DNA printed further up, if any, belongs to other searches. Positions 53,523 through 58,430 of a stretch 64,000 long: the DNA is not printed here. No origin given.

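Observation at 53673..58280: Giant SF1 helicase with a ~680-aa insertion and a C-terminal Vsr/DUF559-like nuclease: candidate single-gene defence system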

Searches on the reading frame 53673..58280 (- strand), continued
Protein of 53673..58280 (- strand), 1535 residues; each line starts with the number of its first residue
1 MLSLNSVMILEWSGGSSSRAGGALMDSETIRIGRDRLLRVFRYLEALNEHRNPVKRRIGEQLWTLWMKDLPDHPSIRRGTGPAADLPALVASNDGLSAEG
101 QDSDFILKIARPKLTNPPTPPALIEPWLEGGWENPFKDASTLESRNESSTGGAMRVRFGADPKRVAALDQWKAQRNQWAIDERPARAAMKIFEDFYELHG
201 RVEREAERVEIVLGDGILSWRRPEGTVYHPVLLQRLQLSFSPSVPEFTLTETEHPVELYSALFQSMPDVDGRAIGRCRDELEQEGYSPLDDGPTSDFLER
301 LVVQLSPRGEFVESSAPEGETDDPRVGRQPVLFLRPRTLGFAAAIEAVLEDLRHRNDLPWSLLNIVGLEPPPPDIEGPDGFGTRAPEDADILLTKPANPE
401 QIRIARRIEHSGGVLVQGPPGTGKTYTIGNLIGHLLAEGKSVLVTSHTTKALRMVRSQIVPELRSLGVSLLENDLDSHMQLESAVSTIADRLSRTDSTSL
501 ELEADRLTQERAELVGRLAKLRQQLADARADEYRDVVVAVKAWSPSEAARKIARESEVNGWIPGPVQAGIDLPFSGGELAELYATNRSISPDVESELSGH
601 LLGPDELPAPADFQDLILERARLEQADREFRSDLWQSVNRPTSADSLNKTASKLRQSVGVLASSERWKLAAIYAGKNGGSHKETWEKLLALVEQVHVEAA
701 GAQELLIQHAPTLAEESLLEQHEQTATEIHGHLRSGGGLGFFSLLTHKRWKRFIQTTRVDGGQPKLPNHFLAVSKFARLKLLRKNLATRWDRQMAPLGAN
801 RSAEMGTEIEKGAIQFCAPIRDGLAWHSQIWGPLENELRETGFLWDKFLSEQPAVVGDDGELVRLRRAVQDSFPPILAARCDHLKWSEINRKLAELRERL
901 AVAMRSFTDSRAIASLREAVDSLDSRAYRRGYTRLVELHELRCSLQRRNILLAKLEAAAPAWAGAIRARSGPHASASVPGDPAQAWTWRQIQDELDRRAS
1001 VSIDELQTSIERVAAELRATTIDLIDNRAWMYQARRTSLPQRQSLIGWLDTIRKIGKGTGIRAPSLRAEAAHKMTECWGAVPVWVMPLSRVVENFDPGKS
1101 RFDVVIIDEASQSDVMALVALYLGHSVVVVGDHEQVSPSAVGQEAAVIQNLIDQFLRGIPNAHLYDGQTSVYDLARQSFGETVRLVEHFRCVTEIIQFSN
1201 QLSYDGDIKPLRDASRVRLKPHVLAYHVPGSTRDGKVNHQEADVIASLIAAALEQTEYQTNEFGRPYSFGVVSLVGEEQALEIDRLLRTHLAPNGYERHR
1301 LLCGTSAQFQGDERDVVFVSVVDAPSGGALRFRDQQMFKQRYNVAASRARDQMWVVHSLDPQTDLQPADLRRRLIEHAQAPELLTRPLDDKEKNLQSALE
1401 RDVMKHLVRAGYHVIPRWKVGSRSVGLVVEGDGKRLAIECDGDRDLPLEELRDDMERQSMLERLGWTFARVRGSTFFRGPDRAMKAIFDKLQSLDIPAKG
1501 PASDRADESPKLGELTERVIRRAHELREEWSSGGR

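Call 68: search_dna_similar(query=window:53673-58208:-, collection=plasmids, mode=protein, max_rows=15)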
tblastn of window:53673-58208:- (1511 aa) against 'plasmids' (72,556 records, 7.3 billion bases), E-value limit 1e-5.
Records with a match: 453; places in all: 462; records where one place covers at least 80% of the query: 3.
Best place of each record, by identity: <60% 453.
By first word of the organism name: Klebsiella 229; Acinetobacter 38; Agrobacterium 23; Ralstonia 17; Vibrio 11; Raoultella 10; Rhizobium 10; Nostoc 6; Streptomyces 5; Variovorax 5; and 65 more.
By predicted mobility (MOB-suite, as given by PLSDB): conjugative 219; non-mobilizable 161; mobilizable 73.
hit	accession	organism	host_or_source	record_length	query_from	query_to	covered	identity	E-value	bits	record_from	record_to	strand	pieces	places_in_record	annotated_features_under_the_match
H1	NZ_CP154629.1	Acetoanaerobium noterae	cell culture,Sludge of a digestion ...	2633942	12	1510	99%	32.9%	0e+0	741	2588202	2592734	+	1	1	none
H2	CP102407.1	Fusobacteria bacterium ZRK30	pure culture,cold seep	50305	13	1483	97%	32.4%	0e+0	739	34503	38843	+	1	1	AAA domain-containing protein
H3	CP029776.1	Deinococcus actinosclerus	mixed culture,wastewater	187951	11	1467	72%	32.2%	7e-88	450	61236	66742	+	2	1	hypothetical protein (x4) | IS701 family transposase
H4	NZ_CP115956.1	Ralstonia pseudosolanacearum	Solanum tuberosum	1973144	10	1476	74%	31.2%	1e-76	419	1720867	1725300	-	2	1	none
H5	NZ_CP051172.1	Ralstonia pseudosolanacearum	Whole organism,potato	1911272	10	1476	74%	31.1%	7e-76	417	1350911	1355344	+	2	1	none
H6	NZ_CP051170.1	Ralstonia pseudosolanacearum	Whole organism,potato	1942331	10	1476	74%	31.1%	1e-75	416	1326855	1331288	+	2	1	none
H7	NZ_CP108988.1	Streptomyces sp. NBC_00723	-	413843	60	1486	82%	28.1%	5e-62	351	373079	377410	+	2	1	AAA domain-containing protein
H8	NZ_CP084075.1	Fusobacterium vincentii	-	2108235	10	1511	73%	31.4%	1e-102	567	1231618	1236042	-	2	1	none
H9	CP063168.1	Variovorax paradoxus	-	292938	71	1479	70%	31.8%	3e-76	426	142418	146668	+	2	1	AAA family ATPase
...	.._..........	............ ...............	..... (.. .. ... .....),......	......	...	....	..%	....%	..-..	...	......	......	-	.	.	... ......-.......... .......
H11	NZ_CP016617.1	Microvirga ossetica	Vicia alpestris,cell culture,nodules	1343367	363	1479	50%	38.1%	2e-78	401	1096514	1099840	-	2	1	none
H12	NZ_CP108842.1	Streptomyces chartreusis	-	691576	166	1472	57%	32.9%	6e-62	345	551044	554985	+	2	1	AAA domain-containing protein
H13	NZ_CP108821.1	Streptomyces chartreusis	-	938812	166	1472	57%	32.9%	6e-62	345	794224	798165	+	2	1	AAA domain-containing protein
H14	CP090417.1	Acinetobacter johnsonii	mixed culture,soil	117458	190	1479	61%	30.6%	5e-63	355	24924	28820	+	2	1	AAA domain-containing protein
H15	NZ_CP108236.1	Streptomyces sp. NBC_00080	-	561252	374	1483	61%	30.5%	7e-62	340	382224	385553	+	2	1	AAA domain-containing protein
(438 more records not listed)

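Call 69: search_dna_similar(query=window:53673-58208:-, collection=phages, mode=protein, max_rows=10)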
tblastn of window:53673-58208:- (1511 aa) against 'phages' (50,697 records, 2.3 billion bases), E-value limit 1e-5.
Records with a match: 4; places in all: 4; records where one place covers at least 80% of the query: 0.
Best place of each record, by identity: <60% 4.
By first word of the organism name: Bacteriophage 3; Salmonella 1.
By host as written in the record: - 3; Salmonella enterica subsp. enterica serovar Kentucky 1.
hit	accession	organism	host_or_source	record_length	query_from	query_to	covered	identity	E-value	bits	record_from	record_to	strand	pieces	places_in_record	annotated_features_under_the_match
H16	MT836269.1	Bacteriophage sp.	human fecal samples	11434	361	1490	40%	26.4%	2e-12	136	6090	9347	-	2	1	record has no annotation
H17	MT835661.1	Bacteriophage sp.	human fecal samples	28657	1049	1334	19%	27.8%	6e-8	64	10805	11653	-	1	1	record has no annotation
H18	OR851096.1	Salmonella phage S.Kent 1-2-1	Salmonella enterica subsp. enterica ...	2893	1079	1370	19%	26.5%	4e-11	74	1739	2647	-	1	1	record has no annotation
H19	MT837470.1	Bacteriophage sp.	human fecal samples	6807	1073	1336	17%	27.5%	3e-7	62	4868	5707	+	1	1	record has no annotation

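Call 71: get_annotated_region(hit=H2, flank=9000)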
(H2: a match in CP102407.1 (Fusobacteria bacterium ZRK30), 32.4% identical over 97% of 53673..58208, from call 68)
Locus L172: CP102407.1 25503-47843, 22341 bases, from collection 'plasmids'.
description: Fusobacteria bacterium ZRK30 plasmid pZRK30-2, complete sequence
organism: Fusobacteria bacterium ZRK30 (NCBI taxid 2970471)
taxonomy: Bacteria; Fusobacteriota; ; ; ; ; Fusobacteria bacterium ZRK30
host: -; source: pure culture,cold seep; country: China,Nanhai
typing (MOB-suite, as given by PLSDB): non-mobilizable
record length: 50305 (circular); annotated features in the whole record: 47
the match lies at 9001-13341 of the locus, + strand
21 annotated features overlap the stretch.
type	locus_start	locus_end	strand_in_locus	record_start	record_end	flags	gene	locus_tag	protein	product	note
CDS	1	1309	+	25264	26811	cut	-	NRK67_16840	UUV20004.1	type I restriction-modification system subunit M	-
CDS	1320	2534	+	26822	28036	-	-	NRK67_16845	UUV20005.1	restriction endonuclease subunit S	-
CDS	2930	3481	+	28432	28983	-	-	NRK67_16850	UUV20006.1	hypothetical protein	-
CDS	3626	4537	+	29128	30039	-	-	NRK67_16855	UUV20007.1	hypothetical protein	-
CDS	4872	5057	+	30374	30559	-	-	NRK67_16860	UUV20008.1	hypothetical protein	-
CDS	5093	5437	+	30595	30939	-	-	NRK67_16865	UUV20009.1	hypothetical protein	-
CDS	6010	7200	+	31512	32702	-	-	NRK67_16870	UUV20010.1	tyrosine-type recombinase/integrase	-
CDS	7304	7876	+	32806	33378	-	-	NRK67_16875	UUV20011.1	hypothetical protein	-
CDS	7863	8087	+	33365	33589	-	-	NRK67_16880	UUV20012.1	hypothetical protein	-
CDS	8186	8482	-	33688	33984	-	-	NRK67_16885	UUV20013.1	hypothetical protein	-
CDS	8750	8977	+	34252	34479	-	-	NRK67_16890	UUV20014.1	PC4/YdbC family ssDNA-binding protein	-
CDS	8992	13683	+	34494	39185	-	-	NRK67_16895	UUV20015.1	AAA domain-containing protein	-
CDS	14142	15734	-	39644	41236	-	-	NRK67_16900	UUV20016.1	sensor domain-containing diguanylate cyclase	-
CDS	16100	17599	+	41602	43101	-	-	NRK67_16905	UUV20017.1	putative DNA binding domain-containing protein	-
CDS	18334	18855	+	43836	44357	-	-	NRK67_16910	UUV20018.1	hypothetical protein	-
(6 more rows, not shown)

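Call 72: get_annotated_region(hit=H14, flank=9000)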
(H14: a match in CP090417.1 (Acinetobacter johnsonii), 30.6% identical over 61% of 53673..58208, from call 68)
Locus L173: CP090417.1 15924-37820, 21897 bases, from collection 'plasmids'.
description: Acinetobacter johnsonii strain ICE_NC plasmid p_ajICE_NC, complete sequence
organism: Acinetobacter johnsonii (NCBI taxid 40214)
taxonomy: Bacteria; Pseudomonadota; Gammaproteobacteria; Moraxellales; Moraxellaceae; Acinetobacter; Acinetobacter johnsonii
host: -; source: mixed culture,soil; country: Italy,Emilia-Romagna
typing (MOB-suite, as given by PLSDB): mobilizable; replicon rep_cluster_639; relaxase MOBP,MOBP
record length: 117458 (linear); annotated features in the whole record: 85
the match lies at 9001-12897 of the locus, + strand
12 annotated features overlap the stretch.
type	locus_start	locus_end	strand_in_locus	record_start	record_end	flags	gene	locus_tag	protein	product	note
CDS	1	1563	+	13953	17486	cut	pglX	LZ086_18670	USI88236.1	BREX-1 system adenine-specific DNA-methyltransferase PglX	-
CDS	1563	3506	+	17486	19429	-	-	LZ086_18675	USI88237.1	DUF262 domain-containing HNH endonuclease family protein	-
CDS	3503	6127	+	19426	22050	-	pglZ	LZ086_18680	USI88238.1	BREX-1 system phosphatase PglZ type A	-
CDS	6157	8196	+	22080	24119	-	brxL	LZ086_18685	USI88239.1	protease Lon-related BREX system protein BrxL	-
CDS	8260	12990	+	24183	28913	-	-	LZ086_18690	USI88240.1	AAA domain-containing protein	-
CDS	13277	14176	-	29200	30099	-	-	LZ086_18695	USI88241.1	EamA family transporter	-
CDS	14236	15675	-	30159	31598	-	-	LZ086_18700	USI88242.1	amino acid permease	-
CDS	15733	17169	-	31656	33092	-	-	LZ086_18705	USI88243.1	FAD-binding oxidoreductase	-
CDS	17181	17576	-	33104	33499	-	-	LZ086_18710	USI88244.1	nuclear transport factor 2 family protein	-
CDS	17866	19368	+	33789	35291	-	-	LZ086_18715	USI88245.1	PLP-dependent aminotransferase family protein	-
CDS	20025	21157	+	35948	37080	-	-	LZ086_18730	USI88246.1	IS3 family transposase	-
CDS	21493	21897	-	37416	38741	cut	-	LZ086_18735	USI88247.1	ISNCY family transposase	-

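Call 73: get_annotated_region(hit=H9, flank=9000)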
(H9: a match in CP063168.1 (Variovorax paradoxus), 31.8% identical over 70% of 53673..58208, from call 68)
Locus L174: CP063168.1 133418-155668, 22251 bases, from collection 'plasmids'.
description: Variovorax paradoxus strain VAI-C plasmid unnamed1, complete sequence
organism: Variovorax paradoxus (NCBI taxid 34073)
taxonomy: Bacteria; Pseudomonadota; Betaproteobacteria; Burkholderiales; Comamonadaceae; Variovorax; Variovorax paradoxus
host: -; source: -; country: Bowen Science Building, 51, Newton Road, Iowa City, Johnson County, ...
typing (MOB-suite, as given by PLSDB): non-mobilizable
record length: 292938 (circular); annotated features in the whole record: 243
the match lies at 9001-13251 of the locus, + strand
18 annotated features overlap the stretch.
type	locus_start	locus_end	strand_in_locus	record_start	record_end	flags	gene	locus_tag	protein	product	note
CDS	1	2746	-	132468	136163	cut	-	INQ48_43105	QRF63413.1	AAA family ATPase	-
CDS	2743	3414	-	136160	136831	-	-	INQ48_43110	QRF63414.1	DUF4194 domain-containing protein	-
CDS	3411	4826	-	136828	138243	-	-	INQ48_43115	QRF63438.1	ferrochelatase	-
CDS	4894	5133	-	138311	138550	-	-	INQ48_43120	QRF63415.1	hypothetical protein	-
CDS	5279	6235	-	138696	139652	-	-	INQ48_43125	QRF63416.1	hypothetical protein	-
CDS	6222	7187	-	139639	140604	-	-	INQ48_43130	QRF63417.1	hypothetical protein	-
CDS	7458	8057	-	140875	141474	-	-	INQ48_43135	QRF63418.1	hypothetical protein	-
CDS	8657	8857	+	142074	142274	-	-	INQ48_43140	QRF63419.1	hypothetical protein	-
CDS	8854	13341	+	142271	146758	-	-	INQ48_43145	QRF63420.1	AAA family ATPase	-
CDS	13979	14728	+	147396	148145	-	-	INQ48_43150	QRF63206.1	hypothetical protein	-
CDS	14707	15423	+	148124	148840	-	rmuC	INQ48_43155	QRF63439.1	DNA recombination protein RmuC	-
CDS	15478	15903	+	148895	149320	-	-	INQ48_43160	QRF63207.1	transposase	-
CDS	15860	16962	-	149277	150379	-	-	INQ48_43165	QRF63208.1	IS3 family transposase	-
CDS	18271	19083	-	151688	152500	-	-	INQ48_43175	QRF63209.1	tripartite tricarboxylate transporter substrate binding protein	-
CDS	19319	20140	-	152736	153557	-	-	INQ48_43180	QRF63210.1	enoyl-CoA hydratase/isomerase family protein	-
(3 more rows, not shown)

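Call 76: search_protein_families(library=padloc, proteins=[L172:8992-13683:+, L173:8260-12990:+, L174:8854-13341:+], max_evalue=1e-10)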
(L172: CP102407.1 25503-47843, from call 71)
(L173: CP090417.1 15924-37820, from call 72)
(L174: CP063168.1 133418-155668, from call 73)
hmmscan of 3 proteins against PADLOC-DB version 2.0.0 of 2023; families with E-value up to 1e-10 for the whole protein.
L172:8992-13683:+ (1563 aa): 5 families
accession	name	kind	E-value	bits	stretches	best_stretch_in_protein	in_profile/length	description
PDLC05009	PDC-S37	-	1e-66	223.7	1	346-1450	288-1351/1550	-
PDLC03924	MkoC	-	3.6e-43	145.9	1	772-1305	375-941/1136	-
PDLC03920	MkoA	-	5.7e-38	128.8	2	950-1307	705-1075/1112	-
PDLC02194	Hhe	-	7.3e-29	97.7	1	1029-1440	1360-1783/1911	-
PDLC03921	MkoA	-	5.3e-27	92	1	1047-1307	1294-1566/1607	-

L173:8260-12990:+ (1576 aa): 5 families
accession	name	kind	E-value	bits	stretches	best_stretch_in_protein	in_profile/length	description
PDLC05009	PDC-S37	-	1.3e-66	223.4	2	916-1535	708-1340/1550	-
PDLC03920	MkoA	-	2.2e-41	140.1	2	1137-1399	783-1075/1112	-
PDLC03924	MkoC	-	2.6e-37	126.5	1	1107-1432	620-976/1136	-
PDLC02194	Hhe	-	4.6e-35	118.3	1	1120-1541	1355-1789/1911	-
PDLC03921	MkoA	-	9e-29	97.8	1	1146-1428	1297-1596/1607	-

L174:8854-13341:+ (1495 aa): 5 families
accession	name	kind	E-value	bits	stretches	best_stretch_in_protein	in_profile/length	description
PDLC05009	PDC-S37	-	6.5e-65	217.7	1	371-1457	298-1341/1550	-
PDLC03920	MkoA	-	1.3e-36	124.4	2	1065-1316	787-1071/1112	-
PDLC03924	MkoC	-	1.4e-36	124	1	1066-1318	667-941/1136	-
PDLC02194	Hhe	-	3.8e-36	121.8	1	1047-1457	1358-1783/1911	-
PDLC03921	MkoA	-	5.6e-25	85.3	1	1070-1315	1297-1561/1607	-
